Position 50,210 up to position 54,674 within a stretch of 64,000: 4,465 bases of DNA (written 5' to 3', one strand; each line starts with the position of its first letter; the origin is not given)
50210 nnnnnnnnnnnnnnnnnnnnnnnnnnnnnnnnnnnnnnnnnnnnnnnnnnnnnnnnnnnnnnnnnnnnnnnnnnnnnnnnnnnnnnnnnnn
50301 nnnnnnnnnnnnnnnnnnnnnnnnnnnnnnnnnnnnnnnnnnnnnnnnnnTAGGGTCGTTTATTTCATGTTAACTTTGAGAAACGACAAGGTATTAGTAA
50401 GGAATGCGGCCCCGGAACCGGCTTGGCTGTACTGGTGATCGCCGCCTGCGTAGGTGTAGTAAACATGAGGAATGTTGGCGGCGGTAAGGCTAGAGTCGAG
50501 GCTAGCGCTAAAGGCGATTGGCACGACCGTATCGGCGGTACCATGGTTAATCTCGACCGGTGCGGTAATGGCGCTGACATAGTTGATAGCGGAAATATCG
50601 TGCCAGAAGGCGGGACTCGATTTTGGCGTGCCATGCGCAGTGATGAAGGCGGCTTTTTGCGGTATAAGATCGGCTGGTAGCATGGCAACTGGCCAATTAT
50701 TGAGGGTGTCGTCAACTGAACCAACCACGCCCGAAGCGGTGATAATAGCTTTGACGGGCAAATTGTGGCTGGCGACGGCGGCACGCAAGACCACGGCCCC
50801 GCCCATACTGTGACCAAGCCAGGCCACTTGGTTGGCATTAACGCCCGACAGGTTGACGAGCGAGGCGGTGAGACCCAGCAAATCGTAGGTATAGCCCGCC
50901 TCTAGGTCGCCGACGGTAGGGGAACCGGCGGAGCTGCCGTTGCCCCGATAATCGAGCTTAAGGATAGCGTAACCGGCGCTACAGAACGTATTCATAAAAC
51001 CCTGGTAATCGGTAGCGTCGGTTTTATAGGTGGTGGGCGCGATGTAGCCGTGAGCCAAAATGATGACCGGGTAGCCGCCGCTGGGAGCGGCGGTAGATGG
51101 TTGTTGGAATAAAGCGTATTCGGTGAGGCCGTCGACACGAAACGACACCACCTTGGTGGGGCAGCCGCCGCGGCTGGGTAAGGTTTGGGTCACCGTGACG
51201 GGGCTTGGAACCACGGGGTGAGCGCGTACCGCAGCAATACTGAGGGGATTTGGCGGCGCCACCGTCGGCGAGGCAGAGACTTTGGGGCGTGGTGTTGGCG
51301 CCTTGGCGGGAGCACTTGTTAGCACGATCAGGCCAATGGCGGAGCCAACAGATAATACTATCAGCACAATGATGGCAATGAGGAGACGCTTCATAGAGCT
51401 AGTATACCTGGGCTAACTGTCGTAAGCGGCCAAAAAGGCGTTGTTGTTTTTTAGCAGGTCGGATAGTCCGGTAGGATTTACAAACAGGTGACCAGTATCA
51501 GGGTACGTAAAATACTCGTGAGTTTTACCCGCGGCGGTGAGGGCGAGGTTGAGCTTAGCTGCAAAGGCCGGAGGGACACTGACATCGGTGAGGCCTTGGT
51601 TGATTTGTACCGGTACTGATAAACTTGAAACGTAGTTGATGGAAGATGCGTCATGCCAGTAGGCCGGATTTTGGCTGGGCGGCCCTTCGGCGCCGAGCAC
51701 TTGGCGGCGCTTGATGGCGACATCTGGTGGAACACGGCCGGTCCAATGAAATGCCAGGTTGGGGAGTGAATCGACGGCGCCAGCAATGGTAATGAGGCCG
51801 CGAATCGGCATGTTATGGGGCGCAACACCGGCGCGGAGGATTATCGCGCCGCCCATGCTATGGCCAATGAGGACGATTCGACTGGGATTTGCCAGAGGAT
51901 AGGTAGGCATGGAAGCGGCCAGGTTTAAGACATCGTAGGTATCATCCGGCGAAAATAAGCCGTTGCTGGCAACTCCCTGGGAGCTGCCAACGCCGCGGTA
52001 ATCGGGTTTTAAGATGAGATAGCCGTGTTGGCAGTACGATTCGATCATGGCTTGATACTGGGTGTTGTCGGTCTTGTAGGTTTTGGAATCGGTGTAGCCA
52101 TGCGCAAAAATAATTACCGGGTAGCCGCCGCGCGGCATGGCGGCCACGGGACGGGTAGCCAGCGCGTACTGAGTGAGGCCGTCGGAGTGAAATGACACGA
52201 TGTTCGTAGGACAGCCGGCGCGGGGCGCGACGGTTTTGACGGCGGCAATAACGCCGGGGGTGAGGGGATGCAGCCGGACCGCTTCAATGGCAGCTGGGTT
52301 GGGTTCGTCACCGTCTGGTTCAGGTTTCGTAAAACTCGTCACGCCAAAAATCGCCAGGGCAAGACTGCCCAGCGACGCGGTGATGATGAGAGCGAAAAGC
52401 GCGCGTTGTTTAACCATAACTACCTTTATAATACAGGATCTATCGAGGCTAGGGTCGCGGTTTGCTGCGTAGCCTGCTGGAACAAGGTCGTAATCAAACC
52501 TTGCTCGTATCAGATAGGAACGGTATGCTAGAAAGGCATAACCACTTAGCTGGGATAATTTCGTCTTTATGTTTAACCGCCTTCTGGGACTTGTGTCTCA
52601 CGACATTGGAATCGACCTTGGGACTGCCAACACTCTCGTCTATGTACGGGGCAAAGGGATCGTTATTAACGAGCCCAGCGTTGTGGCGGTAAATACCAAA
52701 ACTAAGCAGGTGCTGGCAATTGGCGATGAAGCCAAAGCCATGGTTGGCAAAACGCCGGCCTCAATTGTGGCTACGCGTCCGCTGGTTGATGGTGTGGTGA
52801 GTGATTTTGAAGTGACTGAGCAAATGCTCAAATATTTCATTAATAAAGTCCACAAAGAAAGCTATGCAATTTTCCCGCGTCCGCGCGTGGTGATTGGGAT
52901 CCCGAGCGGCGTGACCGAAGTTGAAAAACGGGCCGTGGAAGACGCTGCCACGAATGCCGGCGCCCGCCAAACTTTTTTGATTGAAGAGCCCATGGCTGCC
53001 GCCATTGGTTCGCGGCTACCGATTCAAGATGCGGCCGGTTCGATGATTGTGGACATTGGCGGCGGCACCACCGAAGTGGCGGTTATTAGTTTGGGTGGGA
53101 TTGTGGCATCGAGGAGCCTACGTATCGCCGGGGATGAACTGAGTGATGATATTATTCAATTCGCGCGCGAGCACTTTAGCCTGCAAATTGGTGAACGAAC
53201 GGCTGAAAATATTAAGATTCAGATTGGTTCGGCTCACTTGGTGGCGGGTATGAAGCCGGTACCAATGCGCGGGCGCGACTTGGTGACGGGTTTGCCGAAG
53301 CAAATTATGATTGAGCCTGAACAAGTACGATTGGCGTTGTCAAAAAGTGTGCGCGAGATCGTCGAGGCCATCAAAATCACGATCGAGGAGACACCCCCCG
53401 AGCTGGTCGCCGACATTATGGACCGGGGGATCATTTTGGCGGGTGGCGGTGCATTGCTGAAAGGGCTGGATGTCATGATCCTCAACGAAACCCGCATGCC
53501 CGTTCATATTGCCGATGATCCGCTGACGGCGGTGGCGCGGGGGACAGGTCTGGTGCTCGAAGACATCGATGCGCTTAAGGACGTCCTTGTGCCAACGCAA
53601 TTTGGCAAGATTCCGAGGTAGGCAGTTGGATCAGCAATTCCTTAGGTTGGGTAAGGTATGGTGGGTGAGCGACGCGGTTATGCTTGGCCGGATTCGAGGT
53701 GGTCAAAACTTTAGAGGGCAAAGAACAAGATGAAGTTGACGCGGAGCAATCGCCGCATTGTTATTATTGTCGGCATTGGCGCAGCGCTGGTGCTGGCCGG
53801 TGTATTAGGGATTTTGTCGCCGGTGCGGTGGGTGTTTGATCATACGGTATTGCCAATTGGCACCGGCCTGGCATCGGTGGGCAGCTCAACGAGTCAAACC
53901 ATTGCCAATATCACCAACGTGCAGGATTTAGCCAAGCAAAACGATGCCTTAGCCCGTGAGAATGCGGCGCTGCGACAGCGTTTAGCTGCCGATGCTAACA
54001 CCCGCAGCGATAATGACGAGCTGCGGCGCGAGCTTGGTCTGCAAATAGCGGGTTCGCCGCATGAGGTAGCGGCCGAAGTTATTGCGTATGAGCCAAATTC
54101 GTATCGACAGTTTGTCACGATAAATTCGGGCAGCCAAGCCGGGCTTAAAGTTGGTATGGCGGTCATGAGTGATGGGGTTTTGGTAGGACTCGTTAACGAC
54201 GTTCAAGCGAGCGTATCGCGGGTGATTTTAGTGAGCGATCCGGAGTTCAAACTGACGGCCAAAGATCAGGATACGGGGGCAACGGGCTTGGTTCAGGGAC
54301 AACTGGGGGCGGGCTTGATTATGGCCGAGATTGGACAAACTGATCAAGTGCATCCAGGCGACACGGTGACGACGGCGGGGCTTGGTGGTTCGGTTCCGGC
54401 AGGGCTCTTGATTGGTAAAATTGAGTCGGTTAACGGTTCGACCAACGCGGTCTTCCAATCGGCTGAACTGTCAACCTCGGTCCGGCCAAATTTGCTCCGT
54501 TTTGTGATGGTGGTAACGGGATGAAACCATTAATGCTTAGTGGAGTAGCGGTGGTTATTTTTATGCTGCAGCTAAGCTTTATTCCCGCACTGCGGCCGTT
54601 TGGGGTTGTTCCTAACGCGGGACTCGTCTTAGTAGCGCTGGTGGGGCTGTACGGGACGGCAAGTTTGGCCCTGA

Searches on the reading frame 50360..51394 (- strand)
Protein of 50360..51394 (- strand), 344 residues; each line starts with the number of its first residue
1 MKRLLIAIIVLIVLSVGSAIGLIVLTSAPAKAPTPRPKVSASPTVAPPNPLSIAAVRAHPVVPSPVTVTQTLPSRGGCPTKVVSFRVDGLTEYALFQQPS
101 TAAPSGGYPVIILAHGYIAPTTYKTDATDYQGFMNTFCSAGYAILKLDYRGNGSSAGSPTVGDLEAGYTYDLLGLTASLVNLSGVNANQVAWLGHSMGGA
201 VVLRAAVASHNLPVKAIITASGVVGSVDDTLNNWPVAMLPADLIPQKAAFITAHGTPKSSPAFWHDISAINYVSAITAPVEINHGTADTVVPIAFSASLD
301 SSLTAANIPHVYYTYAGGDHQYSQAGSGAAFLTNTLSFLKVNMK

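Call 79: search_protein_families(library=pfam, proteins=[window:50360-51394:-], max_evalue=0.001)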
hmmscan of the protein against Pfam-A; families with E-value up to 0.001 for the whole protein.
window:50360-51394:- (344 aa): 9 families
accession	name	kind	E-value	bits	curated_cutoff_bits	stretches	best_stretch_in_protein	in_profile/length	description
PF12146.15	Hydrolase_4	-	6e-14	52.4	27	1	110-229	6-116/239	Serine aminopeptidase, S33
PF20434.5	BD-FAE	-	5.5e-13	49.4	26.8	1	105-303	10-215/215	BD-FAE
PF00326.27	Peptidase_S9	-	3.2e-12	46.9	22.6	1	135-343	8-210/213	Prolyl oligopeptidase family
PF02129.25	Peptidase_S15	-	4.3e-10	40.2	23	1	103-229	14-135/262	X-Pro dipeptidyl-peptidase (S15 family)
PF12697.13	Abhydrolase_6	-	1.2e-09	39.6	26.3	1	111-312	1-166/217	Alpha/beta hydrolase family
PF00561.26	Abhydrolase_1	-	1.2e-08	35.4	25.8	1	109-234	1-109/245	alpha/beta hydrolase fold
PF02230.22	Abhydrolase_2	-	1.3e-06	28.8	23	0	184-224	101-140/217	Phospholipase/Carboxylesterase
PF01738.24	DLH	-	3.1e-05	24.1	21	0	239-324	113-190/217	Dienelactone hydrolase family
PF07224.18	Chlorophyllase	-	0.00014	21.2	26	1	104-226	38-156/301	Chlorophyllase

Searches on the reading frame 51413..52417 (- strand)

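Call 79: search_protein_families(library=pfam, proteins=[window:51413-52417:-], max_evalue=0.001)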
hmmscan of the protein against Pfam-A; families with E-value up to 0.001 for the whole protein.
window:51413-52417:- (334 aa): 11 families
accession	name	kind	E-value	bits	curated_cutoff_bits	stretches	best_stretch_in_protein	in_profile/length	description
PF00326.27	Peptidase_S9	-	6.6e-13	49.1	22.6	1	123-330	5-207/213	Prolyl oligopeptidase family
PF20434.5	BD-FAE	-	4.6e-12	46.3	26.8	1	97-291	11-213/215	BD-FAE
PF12146.15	Hydrolase_4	-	1.2e-11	44.8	27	1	101-221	6-117/239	Serine aminopeptidase, S33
PF12697.13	Abhydrolase_6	-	2.4e-10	41.9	26.3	1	102-256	1-122/217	Alpha/beta hydrolase family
PF00561.26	Abhydrolase_1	-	1.3e-09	38.5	25.8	1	100-217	1-103/245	alpha/beta hydrolase fold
PF02129.25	Peptidase_S15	-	2.6e-08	34.3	23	1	89-196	11-112/262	X-Pro dipeptidyl-peptidase (S15 family)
PF01738.24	DLH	-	1.3e-07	31.9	21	1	258-316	134-192/217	Dienelactone hydrolase family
PF07224.18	Chlorophyllase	-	2.6e-07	30.2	26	1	95-194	38-131/301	Chlorophyllase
PF02230.22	Abhydrolase_2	-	2.4e-05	24.7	23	0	177-223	103-148/217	Phospholipase/Carboxylesterase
PF07859.19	Abhydrolase_3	-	0.00075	19.8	25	0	158-312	50-208/210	alpha/beta hydrolase fold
PF07819.20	PGAP1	-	0.00088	19.5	24.3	0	175-213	87-127/233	PGAP1-like alpha/beta domain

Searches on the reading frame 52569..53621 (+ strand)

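Call 79: search_protein_families(library=pfam, proteins=[window:52569-53621:+], max_evalue=0.001)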
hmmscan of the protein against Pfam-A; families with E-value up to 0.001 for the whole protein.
window:52569-53621:+ (350 aa): 6 families
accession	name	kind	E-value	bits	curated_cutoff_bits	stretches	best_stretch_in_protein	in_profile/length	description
PF06723.19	MreB_Mbl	-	3.5e-141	470.2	27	1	11-337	2-326/327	MreB/Mbl protein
PF14450.12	FtsA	-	1.4e-10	42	31.8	1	160-317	2-112/127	Cell division protein FtsA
PF00012.26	HSP70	-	5.7e-10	38.5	20.6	1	92-177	119-207/599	Hsp70 protein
PF00022.25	Actin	-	2.9e-09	36.4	27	1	36-201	31-189/410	Actin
PF11104.14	PilM_2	-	1.7e-06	27.6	27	0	263-316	258-306/340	Type IV pilus assembly protein PilM;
PF25216.1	Volactin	-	4.8e-05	23.4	35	1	40-326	50-317/321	Volactin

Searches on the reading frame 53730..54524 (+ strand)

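Call 79: search_protein_families(library=pfam, proteins=[window:53730-54524:+], max_evalue=0.001)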
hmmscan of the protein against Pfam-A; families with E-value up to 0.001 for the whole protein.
window:53730-54524:+ (264 aa): 1 family
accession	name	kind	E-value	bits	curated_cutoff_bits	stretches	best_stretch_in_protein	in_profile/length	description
PF04085.20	MreC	-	5.2e-36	124.1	28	1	117-263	1-147/147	Rod shape-determining protein MreC, barrel core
